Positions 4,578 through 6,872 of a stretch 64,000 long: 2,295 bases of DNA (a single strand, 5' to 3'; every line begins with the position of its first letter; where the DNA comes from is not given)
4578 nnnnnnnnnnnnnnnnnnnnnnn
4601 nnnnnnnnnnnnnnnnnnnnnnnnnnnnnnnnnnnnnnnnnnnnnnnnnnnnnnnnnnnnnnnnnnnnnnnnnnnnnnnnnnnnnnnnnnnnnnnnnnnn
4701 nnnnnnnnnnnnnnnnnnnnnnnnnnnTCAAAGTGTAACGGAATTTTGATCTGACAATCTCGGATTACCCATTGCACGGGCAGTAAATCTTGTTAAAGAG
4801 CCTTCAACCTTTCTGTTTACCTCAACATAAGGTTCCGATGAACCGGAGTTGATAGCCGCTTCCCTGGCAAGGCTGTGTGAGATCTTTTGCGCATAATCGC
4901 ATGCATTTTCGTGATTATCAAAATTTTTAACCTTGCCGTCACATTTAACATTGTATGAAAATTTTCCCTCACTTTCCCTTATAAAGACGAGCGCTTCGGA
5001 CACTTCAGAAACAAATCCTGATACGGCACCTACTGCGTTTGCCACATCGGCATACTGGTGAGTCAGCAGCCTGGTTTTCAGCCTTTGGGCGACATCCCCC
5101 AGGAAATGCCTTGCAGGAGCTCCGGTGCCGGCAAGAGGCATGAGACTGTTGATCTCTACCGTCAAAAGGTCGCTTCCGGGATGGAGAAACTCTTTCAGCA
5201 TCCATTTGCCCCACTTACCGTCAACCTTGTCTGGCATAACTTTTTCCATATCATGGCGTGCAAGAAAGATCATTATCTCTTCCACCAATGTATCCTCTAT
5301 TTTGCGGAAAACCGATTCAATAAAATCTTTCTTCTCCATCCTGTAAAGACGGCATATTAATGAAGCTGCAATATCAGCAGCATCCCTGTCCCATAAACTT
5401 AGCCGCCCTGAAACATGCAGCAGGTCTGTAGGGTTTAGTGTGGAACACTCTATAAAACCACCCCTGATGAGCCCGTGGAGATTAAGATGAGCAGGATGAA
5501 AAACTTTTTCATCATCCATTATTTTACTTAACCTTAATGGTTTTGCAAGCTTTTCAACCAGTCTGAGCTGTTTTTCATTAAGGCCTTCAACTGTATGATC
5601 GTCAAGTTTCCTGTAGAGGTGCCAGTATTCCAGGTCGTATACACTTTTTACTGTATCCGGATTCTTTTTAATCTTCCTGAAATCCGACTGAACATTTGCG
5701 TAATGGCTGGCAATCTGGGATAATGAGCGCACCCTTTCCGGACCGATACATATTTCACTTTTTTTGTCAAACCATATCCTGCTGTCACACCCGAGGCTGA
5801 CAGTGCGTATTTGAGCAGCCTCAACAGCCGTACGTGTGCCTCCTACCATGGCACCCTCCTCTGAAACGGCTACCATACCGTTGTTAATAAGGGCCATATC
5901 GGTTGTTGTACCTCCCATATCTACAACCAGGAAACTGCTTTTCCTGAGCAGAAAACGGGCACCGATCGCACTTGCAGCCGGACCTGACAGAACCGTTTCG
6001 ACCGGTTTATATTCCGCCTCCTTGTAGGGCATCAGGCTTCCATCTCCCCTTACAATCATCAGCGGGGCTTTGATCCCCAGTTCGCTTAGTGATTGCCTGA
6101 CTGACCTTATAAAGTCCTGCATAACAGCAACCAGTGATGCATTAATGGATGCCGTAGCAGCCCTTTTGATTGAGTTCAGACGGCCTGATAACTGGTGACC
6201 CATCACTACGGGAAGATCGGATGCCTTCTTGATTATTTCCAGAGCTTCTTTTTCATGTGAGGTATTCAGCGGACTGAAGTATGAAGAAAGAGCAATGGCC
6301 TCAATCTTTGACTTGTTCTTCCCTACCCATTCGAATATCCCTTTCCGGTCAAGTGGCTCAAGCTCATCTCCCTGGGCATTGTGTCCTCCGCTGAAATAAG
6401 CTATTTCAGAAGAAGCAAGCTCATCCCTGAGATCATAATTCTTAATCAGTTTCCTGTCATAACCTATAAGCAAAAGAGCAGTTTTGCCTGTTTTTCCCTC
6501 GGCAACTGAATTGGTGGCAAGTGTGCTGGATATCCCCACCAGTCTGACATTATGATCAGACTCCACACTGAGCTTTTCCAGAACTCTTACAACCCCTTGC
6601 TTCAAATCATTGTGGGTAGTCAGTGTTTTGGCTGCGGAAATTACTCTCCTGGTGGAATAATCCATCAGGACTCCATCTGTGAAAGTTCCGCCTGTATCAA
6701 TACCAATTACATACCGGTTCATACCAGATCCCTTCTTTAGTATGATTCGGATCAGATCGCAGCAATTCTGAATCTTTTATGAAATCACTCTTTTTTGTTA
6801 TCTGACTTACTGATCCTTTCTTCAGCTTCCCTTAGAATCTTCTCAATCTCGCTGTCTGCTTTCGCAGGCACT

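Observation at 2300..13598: Corrinoid methyl-transfer cluster that merges a disassembled methionine synthase with two non-Pyl MttB-family methyltransferases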

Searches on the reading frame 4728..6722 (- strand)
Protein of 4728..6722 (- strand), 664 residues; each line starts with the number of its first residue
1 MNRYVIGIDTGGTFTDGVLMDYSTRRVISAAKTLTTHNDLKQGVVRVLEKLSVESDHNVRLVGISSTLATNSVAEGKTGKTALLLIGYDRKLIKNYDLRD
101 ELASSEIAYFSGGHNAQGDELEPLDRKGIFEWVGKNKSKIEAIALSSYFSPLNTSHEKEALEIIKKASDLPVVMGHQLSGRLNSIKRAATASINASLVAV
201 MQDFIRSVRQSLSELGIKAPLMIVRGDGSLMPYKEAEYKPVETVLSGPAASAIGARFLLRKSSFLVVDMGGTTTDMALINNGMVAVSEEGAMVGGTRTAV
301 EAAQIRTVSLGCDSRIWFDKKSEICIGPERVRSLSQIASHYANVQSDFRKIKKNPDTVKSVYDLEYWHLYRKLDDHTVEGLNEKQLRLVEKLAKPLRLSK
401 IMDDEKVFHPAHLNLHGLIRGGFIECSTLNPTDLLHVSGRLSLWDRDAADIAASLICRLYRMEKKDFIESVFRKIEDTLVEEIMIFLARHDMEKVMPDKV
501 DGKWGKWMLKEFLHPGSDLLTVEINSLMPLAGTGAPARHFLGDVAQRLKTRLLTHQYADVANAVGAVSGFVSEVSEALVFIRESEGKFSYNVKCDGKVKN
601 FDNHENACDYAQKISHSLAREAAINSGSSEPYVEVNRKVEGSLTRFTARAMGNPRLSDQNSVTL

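Call 3: search_protein_families(library=pfam, proteins=[window:4728-6722:-], max_evalue=0.01)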
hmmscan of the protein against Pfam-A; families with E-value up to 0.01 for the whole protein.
window:4728-6722:- (664 aa): 4 families
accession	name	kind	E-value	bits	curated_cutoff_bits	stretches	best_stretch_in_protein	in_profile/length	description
PF01968.24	Hydantoinase_A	-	7.4e-34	117.7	22.9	1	187-334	1-150/291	Hydantoinase/oxoprolinase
PF05378.19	Hydant_A_N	-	7.1e-32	111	25.2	1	6-166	2-174/176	Hydantoinase/oxoprolinase N-terminal region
PF13941.12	MutL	-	2.7e-08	33.4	27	1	7-76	3-69/450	MutL protein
PF06723.19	MreB_Mbl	-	0.0013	18.1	27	1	244-295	126-177/327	MreB/Mbl protein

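Call 4: search_protein_families(library=ncbifam, proteins=[window:4728-6722:-], max_evalue=0.01)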
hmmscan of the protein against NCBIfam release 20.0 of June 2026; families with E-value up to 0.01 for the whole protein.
window:4728-6722:- (664 aa): 10 families
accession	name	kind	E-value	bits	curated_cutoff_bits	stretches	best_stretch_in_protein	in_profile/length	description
NF050156.1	CapLactmsAlpCapA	equivalog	4.6e-29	101.2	1000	2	116-330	133-351/689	caprolactamase subunit alpha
NF042975.2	AcphenoCarb_ApcC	equivalog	5.1e-15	54.7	1500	1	140-334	171-372/733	acetophenone carboxylase subunit gamma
NF042960.1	AcphenoCarb_ApcA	equivalog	1.6e-08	33.3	1250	1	4-329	2-333/658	acetophenone carboxylase subunit alpha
NF040745.1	accessory_GlmL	equivalog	1.1e-07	31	475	1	6-74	2-68/459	methylaspartate mutase accessory protein GlmL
TIGR00241.1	CoA_E_activ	domain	0.0012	18.5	125.4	0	251-285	81-114/248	acyl-CoA dehydratase activase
NF010539.0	PRK13927.1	subfamily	0.0015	17.5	293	1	244-295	132-183/339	rod shape-determining protein MreB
TIGR00904.1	mreB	subfamily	0.0027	16.8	365.75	1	244-288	131-176/334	MreB/Mrl family cell shape determining protein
TIGR03123.1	one_C_unchar_1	hypoth_equivalog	0.0034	16.6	244.1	0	218-285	86-151/327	probable H4MPT-linked C1 transfer pathway protein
NF004403.0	PRK05758.2-4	equivalog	0.0058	16.7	148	0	462-495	56-89/180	F0F1 ATP synthase subunit delta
TIGR02529.1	EutJ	subfamily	0.0068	15.9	152.1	0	258-310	104-155/239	ethanolamine utilization protein EutJ family protein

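Call 26: search_solved_structures(query=window:4728-6722:-, max_evalue=0.01)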
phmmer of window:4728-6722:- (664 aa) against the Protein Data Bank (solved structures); distinct sequences matched with E-value up to 0.01: 6.
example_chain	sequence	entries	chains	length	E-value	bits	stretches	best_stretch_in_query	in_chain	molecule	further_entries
6yra_A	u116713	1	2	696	4.8e-21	78.1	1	3-329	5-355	5-oxoprolinase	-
7hk5_A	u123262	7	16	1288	6e-17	64.6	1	6-331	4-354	N-methylhydantoinase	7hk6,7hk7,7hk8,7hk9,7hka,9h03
5l9w_B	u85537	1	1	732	1e-10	44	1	118-293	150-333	Acetophenone carboxylase gamma subunit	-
5m45_B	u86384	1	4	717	4e-07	32.2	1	142-329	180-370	Acetone carboxylase beta subunit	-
5svb_B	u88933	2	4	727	1.3e-06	30.5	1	144-329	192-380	Acetone carboxylase beta subunit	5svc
5l9w_b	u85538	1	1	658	3.7e-06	29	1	4-331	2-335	Acetophenone carboxylase alpha subunit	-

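Call 28: find_homologous_proteins(query=window:4728-6722:-, max_evalue=1e-10)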
Query window:4728-6722:- (664 aa): 7706 proteins with E <= 1e-10 among 8000 candidates; the best 120 are listed.
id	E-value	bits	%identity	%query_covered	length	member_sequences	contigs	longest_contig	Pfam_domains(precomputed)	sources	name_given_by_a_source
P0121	0.0e+0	1479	100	100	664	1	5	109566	PF01968.25,PF13941.13,PF05378.20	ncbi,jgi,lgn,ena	-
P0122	0.0e+0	1333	90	99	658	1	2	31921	PF01968.25,PF13941.13,PF05378.20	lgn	-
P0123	0.0e+0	1170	78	100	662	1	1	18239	PF01968.25,PF13941.13,PF05378.20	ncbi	-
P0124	0.0e+0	1048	71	99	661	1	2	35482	PF01968.25,PF05378.20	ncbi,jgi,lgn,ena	-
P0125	1.5e-271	921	62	99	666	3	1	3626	PF01968.25,PF05378.20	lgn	-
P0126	4.2e-271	919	61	99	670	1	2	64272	PF01968.25,PF13941.13,PF05378.20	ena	-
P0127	8.8e-270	915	62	99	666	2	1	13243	PF01968.25,PF13941.13,PF05378.20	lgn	-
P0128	5.6e-269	912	61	99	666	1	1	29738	PF01968.25,PF13941.13,PF05378.20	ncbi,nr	ncbi:MAG: hydantoinase/oxoprolinase family protein [Bacteroidales bacterium]|nr:hydantoinase/oxoprol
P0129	4.7e-267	906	60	100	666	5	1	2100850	PF01968.25,PF13941.13,PF05378.20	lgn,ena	-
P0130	2.1e-266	904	61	100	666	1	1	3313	PF01968.25,PF13941.13,PF05378.20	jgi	-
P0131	4.6e-262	889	60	100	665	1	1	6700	PF01968.25,PF13941.13,PF05378.20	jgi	jgi:N-methylhydantoinase A/oxoprolinase/acetone carboxylase beta subunit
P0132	1.8e-261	887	60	100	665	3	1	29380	PF01968.25,PF13941.13,PF05378.20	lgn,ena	-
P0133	2.9e-258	877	59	99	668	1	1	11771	PF01968.25,PF13941.13,PF05378.20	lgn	-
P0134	3.0e-258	877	59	100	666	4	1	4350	PF01968.25,PF13941.13,PF05378.20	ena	-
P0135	3.4e-258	876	58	100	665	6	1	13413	PF01968.25,PF13941.13,PF05378.20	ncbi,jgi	-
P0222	1.1e-194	667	49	98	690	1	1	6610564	PF01968.25,PF13941.13,PF05378.20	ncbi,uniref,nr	ncbi:hypothetical protein DENIS_2367 [Desulfonema ishimotonii]|uniref:Hydantoinase/oxoprolinase fami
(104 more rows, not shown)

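Call 29: find_encoding_contigs(protein=P0121, flank=3000, max_places=5)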
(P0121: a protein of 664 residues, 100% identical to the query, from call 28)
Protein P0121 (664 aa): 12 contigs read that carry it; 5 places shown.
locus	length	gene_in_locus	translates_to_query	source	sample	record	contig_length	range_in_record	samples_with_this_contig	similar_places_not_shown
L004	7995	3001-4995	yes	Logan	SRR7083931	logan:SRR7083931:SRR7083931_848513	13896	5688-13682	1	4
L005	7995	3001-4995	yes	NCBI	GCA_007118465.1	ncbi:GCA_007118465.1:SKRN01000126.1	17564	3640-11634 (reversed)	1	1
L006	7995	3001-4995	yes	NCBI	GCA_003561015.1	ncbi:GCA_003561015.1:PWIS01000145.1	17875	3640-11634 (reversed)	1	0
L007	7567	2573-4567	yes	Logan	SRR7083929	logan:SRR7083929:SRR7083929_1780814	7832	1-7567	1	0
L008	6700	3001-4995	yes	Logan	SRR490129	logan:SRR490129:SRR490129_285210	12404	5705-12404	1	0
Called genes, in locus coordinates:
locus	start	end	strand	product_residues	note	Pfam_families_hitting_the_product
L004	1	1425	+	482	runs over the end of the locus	PF06253:MTTB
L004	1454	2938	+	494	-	PF06253:MTTB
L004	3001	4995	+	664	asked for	PF05378:Hydant_A_N, PF13941:MutL (faint), PF01968:Hydantoinase_A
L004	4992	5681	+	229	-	PF07796:DUF1638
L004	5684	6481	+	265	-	PF00809:Pterin_bind, PF03599:CdhD (weak)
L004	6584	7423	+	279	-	PF02353:CMAS, PF01209:Ubie_methyltran, PF13489:Methyltransf_23 (weak), PF13649:Methyltransf_25, PF13847:Methyltransf_31, PF08241:Methyltransf_11, PF08242:Methyltransf_12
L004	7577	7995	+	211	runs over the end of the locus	?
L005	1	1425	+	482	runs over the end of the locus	PF06253:MTTB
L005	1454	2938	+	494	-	PF06253:MTTB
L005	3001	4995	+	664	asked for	PF05378:Hydant_A_N, PF13941:MutL (faint), PF01968:Hydantoinase_A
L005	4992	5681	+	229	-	PF07796:DUF1638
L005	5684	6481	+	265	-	PF00809:Pterin_bind, PF03599:CdhD (weak)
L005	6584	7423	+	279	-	PF02353:CMAS, PF01209:Ubie_methyltran, PF13489:Methyltransf_23 (weak), PF13649:Methyltransf_25, PF13847:Methyltransf_31, PF08241:Methyltransf_11, PF08242:Methyltransf_12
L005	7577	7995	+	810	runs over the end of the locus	PF04879:Molybdop_Fe4S4 (weak), PF00384:Molybdopterin, PF01568:Molydop_binding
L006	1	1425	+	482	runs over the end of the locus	PF06253:MTTB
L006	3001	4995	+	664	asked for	PF05378:Hydant_A_N, PF13941:MutL (faint), PF01968:Hydantoinase_A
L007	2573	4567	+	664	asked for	PF05378:Hydant_A_N, PF13941:MutL (faint), PF01968:Hydantoinase_A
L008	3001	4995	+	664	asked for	PF05378:Hydant_A_N, PF13941:MutL (faint), PF01968:Hydantoinase_A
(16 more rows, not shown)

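Call 30: find_encoding_contigs(protein=P0129, flank=10000, max_places=2)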
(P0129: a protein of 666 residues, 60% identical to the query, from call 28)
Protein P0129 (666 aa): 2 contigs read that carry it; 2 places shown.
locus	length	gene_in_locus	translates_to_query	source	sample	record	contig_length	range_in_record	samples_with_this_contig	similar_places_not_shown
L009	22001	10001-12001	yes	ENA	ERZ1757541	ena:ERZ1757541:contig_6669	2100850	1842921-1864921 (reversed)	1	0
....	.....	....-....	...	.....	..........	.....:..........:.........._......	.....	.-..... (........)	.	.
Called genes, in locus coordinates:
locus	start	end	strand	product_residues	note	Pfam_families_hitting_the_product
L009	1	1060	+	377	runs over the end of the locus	-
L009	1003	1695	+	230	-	PF04542:Sigma70_r2, PF08281:Sigma70_r4_2, PF04545:Sigma70_r4 (weak)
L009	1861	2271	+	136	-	-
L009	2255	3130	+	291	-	PF12895:ANAPC3 (faint), PF13174:TPR_6 (faint)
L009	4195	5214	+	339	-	PF02965:Met_synt_B12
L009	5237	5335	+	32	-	-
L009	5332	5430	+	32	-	-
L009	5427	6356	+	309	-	PF02219:MTHFR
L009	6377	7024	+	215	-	PF02607:B12-binding_2, PF02310:B12-binding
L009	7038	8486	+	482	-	PF06253:MTTB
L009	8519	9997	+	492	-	PF06253:MTTB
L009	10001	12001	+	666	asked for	PF05378:Hydant_A_N, PF13941:MutL (faint), PF01968:Hydantoinase_A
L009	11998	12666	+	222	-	PF07796:DUF1638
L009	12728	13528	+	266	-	PF00809:Pterin_bind, PF03599:CdhD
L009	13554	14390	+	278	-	PF02353:CMAS, PF01209:Ubie_methyltran, PF13489:Methyltransf_23, PF13847:Methyltransf_31, PF08241:Methyltransf_11, PF08242:Methyltransf_12, PF13649:Methyltransf_25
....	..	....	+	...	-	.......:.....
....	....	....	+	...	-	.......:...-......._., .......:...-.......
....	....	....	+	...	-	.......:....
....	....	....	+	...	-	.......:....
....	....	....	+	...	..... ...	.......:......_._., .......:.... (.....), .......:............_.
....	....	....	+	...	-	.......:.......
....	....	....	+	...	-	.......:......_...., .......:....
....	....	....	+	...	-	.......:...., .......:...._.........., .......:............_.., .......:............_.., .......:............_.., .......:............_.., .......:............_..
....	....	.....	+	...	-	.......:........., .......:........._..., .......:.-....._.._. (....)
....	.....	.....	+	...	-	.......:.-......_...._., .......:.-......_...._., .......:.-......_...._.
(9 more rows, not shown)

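Call 31: find_encoding_contigs(protein=P0222, flank=10000, max_places=2)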
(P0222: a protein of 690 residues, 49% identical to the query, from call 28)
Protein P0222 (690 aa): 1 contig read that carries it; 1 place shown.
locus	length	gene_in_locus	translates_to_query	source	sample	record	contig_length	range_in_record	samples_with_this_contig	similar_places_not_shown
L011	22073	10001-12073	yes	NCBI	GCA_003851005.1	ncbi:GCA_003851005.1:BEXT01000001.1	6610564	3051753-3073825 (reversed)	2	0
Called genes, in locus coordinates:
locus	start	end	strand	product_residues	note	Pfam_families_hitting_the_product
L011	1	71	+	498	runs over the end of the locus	PF08269:dCache_2 (weak), PF17200:sCache_2, PF00015:MCPsignal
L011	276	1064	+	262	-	PF01177:Asp_Glu_race (faint)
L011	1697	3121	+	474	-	PF06253:MTTB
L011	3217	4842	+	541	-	PF02028:BCCT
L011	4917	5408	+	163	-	PF04073:tRNA_edit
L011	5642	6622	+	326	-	PF02423:OCD_Mu_crystall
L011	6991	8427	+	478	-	PF06253:MTTB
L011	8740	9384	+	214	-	PF02607:B12-binding_2, PF02310:B12-binding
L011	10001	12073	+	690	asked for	PF05378:Hydant_A_N, PF13941:MutL (faint), PF01968:Hydantoinase_A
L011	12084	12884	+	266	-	PF00497:SBP_bac_3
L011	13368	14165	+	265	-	PF00809:Pterin_bind, PF03599:CdhD (faint)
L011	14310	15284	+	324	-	PF00892:EamA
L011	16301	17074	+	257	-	PF10670:DUF4198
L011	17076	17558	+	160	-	-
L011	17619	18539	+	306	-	PF12641:Flavodoxin_3 (weak), PF12724:Flavodoxin_5, PF13183:Fer4_8 (faint), PF00037:Fer4 (faint), PF13237:Fer4_10 (faint), PF13484:Fer4_16 (faint)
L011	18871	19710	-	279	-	PF00106:adh_short, PF13561:adh_short_C2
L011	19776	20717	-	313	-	PF04389:Peptidase_M28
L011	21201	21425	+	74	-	PF15919:HicB_lk_antitox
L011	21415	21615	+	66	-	PF07927:HicA_toxin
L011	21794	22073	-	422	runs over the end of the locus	PF01964:ThiC_Rad_SAM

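Call 39: find_related_loci(query=A1, collection=genome_contigs, flank=10000)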
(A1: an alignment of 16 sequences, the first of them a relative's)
Query A1 (664 aa) in genome_contigs; peptide patterns used: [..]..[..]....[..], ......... (x = any residue, [..] = any of these).
599 stretches matched a pattern (row limit reached: there are more); 561 encode a relative of the query (tblastn E <= 1e-3); the best 80 are kept; 80 distinct loci.
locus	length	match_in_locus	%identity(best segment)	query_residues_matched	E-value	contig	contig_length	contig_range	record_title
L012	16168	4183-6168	56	1-660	0e+0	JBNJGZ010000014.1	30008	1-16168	MAG: Bacteroidota bacterium isolate Y22_30dBSd2.bin.61 NODE_642_length_30008_cov_23.060316, whole genome shotgun sequenc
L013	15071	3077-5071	52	1-663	0e+0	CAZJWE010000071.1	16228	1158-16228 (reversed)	MAG TPA_asm: uncultured Bacteroidales bacterium isolate SRP332253_co1_6 genome assembly, contig: NODE_5939_length_16228_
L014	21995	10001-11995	48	3-659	0e+0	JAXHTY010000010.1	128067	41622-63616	MAG: Thermodesulfobacteriota bacterium isolate MAG36_tar_biofilm MAG36_10, whole genome shotgun sequence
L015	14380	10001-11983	47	1-658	0e+0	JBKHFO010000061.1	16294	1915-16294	MAG: Candidatus Hydrogenedentota bacterium isolate D1M05_5 NODE_2632_length_16294_cov_6.129503, whole genome shotgun seq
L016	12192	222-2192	48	4-659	0e+0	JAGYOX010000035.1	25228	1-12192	MAG: Desulfobacterales bacterium isolate M55B179 35, whole genome shotgun sequence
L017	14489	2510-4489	47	4-660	0e+0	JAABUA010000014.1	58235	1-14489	MAG: Desulfobacteraceae bacterium isolate S25.Bin074 NODE_14_length_58235_cov_7.1308, whole genome shotgun sequence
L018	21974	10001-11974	47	4-658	0e+0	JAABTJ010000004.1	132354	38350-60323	MAG: Desulfobacteraceae bacterium isolate S22.Bin143 NODE_4_length_132354_cov_6.62246, whole genome shotgun sequence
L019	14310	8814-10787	49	3-659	0e+0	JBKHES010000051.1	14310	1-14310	MAG: Desulfobacterales bacterium isolate D1M05_21 NODE_3313_length_14310_cov_19.741985, whole genome shotgun sequence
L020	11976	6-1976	47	4-659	0e+0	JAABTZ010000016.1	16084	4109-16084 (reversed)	MAG: Desulfobacteraceae bacterium isolate S25.Bin024 Scaffold_13, whole genome shotgun sequence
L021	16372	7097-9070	56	1-657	0e+0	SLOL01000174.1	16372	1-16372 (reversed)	MAG: Balneolales bacterium isolate CSSed165cm_451 CSSed16-5cm-10011, whole genome shotgun sequence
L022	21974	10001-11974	42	5-656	6e-152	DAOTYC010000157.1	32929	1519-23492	MAG TPA_asm: Anaerolineae bacterium isolate H23_304 k115_932130, whole genome shotgun sequence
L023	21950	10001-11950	36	6-654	4e-122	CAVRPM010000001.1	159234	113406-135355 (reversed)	MAG: uncultured Chloroflexia bacterium isolate MFD02979.bin.2.118 genome assembly, contig: contig_108279, whole genome s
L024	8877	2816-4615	34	6-613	4e-102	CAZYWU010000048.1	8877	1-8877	MAG TPA_asm: uncultured Anaerolineales bacterium isolate binchicken_co27_473 genome assembly, contig: NODE_13915_length_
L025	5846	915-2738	34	3-627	1e-99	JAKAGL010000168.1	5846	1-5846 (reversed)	MAG: bacterium isolate WY2.bin26 NODE_25887_length_5846_cov_1.169785, whole genome shotgun sequence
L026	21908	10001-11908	35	6-636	1e-98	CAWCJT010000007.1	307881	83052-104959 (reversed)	MAG: uncultured Gammaproteobacteria bacterium isolate MFD00731.bin.2.6 genome assembly, contig: contig_63264, whole geno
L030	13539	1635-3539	33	1-638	4e-93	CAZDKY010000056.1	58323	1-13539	MAG TPA_asm: uncultured Syntrophomonadaceae bacterium isolate SRP067234_co1_353 genome assembly, contig: k99_695345, who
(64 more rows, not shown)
